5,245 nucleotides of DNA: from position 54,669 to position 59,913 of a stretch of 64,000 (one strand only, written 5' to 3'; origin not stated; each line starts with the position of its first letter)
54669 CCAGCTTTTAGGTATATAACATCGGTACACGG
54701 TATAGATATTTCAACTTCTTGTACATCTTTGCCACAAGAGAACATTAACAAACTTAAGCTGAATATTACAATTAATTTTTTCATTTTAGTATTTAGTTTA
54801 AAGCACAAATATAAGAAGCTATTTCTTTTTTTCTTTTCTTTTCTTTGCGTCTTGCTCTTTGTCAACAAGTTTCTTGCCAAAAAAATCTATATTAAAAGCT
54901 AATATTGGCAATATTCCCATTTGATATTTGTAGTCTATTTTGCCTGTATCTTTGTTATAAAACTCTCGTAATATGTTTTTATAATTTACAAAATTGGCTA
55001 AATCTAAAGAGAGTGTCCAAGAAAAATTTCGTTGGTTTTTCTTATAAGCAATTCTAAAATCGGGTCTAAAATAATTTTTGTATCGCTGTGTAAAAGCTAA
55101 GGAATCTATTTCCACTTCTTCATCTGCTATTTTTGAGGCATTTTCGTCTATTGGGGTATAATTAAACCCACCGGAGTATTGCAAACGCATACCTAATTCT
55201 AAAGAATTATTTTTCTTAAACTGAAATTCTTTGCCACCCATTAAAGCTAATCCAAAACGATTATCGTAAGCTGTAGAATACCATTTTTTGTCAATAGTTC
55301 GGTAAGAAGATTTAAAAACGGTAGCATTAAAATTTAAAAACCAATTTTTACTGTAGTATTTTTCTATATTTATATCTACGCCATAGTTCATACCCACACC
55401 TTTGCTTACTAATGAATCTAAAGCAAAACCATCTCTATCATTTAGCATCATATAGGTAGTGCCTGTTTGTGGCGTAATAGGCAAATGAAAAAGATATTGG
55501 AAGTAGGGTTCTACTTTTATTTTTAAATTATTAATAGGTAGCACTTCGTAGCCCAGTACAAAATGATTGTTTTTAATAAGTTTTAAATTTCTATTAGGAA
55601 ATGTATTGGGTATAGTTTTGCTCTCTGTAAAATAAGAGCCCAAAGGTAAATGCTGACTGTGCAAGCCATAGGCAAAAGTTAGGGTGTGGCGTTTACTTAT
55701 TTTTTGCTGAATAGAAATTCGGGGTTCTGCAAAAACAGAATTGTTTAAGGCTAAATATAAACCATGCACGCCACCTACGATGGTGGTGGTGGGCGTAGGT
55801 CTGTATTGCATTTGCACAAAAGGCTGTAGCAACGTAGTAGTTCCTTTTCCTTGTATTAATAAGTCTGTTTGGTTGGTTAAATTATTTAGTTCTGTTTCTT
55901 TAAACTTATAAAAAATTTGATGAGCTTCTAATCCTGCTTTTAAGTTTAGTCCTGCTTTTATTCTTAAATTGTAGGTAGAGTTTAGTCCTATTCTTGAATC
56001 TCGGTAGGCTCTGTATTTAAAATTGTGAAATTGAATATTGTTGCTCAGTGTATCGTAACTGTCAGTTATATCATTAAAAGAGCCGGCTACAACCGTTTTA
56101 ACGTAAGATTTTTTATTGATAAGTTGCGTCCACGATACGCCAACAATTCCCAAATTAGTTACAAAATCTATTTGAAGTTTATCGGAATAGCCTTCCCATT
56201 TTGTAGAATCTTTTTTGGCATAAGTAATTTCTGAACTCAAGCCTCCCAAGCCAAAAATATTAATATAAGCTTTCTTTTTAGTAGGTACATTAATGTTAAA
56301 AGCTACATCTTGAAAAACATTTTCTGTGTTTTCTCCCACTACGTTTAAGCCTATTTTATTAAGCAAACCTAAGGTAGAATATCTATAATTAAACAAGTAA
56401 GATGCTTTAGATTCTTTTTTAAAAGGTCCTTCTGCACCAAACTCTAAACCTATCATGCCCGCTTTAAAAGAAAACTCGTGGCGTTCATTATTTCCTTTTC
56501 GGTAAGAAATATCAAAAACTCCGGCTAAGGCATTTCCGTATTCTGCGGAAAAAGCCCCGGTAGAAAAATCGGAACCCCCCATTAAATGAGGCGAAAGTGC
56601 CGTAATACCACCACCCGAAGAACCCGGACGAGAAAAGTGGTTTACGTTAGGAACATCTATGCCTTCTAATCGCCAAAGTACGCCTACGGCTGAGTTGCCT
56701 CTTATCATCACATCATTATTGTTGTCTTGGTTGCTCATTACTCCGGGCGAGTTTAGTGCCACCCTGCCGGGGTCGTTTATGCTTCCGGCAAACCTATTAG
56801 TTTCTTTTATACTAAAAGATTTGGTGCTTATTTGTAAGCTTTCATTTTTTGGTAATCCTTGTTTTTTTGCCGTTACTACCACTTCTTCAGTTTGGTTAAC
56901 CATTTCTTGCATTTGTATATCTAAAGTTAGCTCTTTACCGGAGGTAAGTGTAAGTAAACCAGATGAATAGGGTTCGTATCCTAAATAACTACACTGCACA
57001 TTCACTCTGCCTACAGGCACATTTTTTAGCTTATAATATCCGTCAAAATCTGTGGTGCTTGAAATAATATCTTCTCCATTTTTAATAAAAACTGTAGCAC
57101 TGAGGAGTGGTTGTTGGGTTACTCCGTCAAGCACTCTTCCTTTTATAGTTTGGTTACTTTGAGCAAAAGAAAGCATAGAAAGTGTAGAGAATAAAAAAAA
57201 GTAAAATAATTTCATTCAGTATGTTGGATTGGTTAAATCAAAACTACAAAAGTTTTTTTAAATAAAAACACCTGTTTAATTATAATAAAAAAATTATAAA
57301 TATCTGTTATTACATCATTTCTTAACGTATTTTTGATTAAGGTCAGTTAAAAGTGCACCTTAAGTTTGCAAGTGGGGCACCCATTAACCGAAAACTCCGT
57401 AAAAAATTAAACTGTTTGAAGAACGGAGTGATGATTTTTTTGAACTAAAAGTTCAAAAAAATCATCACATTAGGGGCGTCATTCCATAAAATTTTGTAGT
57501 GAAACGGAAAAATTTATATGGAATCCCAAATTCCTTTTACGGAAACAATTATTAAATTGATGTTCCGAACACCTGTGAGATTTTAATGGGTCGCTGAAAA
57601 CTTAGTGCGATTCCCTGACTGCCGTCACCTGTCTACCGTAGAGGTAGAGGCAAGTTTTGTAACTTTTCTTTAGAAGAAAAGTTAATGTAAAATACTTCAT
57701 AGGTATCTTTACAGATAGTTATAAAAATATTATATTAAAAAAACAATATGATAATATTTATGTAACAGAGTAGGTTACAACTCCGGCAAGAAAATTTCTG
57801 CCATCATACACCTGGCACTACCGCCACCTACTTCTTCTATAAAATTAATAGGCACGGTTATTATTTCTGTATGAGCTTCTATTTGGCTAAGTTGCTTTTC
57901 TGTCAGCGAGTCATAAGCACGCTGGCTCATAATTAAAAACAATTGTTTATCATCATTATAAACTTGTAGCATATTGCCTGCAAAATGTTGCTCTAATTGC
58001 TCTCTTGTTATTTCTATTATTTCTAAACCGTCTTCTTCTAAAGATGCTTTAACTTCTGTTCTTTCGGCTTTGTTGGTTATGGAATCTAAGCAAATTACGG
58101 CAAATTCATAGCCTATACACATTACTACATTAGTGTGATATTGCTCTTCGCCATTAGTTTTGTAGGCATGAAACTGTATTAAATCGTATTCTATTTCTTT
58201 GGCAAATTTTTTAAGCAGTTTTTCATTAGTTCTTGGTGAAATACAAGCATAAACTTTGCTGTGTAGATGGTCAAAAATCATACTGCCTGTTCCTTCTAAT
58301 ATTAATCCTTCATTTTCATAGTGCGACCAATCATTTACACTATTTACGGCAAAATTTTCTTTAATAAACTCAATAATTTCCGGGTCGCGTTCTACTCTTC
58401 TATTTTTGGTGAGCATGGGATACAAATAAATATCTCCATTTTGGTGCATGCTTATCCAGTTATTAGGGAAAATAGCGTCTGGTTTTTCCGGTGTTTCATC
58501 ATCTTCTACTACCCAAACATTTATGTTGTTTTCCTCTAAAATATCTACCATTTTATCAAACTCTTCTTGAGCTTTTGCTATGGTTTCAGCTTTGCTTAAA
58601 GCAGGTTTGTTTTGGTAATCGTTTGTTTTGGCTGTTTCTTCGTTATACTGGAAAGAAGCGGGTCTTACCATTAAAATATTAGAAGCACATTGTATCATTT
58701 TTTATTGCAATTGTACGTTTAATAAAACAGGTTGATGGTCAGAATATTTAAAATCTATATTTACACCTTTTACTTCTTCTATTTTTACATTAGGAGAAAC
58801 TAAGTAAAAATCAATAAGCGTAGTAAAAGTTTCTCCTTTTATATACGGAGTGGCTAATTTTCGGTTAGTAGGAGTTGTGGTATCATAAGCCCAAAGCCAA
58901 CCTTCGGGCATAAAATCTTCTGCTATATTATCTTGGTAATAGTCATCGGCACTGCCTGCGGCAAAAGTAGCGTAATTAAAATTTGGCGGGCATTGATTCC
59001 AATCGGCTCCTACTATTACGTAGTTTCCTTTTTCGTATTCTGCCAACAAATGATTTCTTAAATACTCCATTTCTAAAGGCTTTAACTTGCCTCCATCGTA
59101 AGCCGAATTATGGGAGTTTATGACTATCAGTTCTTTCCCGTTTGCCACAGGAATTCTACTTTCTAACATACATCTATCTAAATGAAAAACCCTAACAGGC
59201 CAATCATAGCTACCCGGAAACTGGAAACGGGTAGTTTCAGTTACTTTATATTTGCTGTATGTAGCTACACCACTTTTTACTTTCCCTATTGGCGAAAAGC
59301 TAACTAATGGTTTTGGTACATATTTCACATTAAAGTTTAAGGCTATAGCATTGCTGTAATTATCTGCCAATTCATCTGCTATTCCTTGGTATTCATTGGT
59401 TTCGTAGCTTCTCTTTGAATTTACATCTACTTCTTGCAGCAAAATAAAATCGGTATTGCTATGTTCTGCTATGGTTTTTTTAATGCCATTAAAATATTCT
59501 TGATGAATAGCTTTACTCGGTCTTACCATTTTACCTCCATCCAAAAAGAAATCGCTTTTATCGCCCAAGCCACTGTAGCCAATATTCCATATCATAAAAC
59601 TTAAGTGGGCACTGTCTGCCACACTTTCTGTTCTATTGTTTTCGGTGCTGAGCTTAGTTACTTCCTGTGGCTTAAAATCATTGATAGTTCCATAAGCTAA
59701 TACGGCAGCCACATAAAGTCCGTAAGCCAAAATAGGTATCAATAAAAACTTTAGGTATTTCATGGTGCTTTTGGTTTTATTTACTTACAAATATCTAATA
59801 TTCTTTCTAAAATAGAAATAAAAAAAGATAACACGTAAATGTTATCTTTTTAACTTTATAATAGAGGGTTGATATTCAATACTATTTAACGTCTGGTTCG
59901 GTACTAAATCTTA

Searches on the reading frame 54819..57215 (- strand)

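Call 11: search_protein_families(library=pfam, proteins=[window:54819-57215:-])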
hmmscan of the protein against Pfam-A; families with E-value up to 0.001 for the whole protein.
window:54819-57215:- (798 aa): 3 families
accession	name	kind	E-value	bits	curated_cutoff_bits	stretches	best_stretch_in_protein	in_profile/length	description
PF13620.12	CarboxypepD_reg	-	1.2e-15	58.1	32.3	1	23-103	1-82/82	Carboxypeptidase regulatory-like domain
PF13715.12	CarbopepD_reg_2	-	2e-15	57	32.2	1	24-114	1-88/88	CarboxypepD_reg-like domain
PF07715.20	Plug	-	0.00041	21.3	23.9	1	146-233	22-107/107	TonB-dependent Receptor Plug Domain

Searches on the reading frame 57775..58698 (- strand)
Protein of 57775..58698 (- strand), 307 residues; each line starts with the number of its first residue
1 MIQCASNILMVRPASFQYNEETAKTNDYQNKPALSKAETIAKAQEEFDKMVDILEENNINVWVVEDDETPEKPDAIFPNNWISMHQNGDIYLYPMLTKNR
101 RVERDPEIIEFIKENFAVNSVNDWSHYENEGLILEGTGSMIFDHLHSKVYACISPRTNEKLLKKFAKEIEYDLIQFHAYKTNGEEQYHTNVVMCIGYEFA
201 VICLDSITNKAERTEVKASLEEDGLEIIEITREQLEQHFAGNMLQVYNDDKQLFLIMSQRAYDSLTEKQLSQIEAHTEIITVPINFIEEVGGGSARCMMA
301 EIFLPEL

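Call 11: search_protein_families(library=pfam, proteins=[window:57775-58698:-])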
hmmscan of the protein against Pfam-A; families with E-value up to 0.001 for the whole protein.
window:57775-58698:- (307 aa): 1 family
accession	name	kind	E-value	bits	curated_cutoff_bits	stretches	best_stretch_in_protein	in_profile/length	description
PF19420.4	DDAH_eukar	-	4e-100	335.3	23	1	16-303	1-291/291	N,N dimethylarginine dimethylhydrolase, eukaryotic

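Call 111: find_encoding_contigs(protein=window:57775-58698:-, flank=4000, max_places=8)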
Protein window:57775-58698:- (307 aa): 1 contig read that carries it; 1 place shown.
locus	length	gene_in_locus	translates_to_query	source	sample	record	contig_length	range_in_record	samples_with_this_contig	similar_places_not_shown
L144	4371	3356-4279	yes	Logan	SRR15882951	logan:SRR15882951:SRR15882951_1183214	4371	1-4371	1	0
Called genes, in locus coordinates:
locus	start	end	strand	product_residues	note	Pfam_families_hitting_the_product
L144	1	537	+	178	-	?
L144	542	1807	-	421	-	PF04116:FA_hydroxylase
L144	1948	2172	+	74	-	-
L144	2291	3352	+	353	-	PF03372:Exo_endo_phos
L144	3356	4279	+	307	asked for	PF19420:DDAH_eukar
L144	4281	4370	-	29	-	?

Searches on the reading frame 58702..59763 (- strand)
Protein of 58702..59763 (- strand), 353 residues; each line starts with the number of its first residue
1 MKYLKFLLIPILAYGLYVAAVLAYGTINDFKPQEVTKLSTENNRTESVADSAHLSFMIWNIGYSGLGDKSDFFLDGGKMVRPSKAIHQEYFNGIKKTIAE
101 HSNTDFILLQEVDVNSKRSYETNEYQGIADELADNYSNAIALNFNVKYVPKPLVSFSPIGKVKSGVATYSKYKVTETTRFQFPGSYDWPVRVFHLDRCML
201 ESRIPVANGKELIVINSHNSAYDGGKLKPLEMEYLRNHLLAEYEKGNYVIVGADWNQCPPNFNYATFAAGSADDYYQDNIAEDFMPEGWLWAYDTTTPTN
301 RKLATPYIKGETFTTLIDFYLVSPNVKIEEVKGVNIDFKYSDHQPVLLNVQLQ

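Call 110: search_protein_families(library=pfam, proteins=[window:58702-59763:-], max_evalue=0.00001)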
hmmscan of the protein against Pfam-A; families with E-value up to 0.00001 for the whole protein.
window:58702-59763:- (353 aa): 1 family
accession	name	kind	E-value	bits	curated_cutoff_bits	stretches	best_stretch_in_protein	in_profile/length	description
PF03372.29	Exo_endo_phos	-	2.9e-10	40.7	24.5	1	59-335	3-215/225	Endonuclease/Exonuclease/phosphatase family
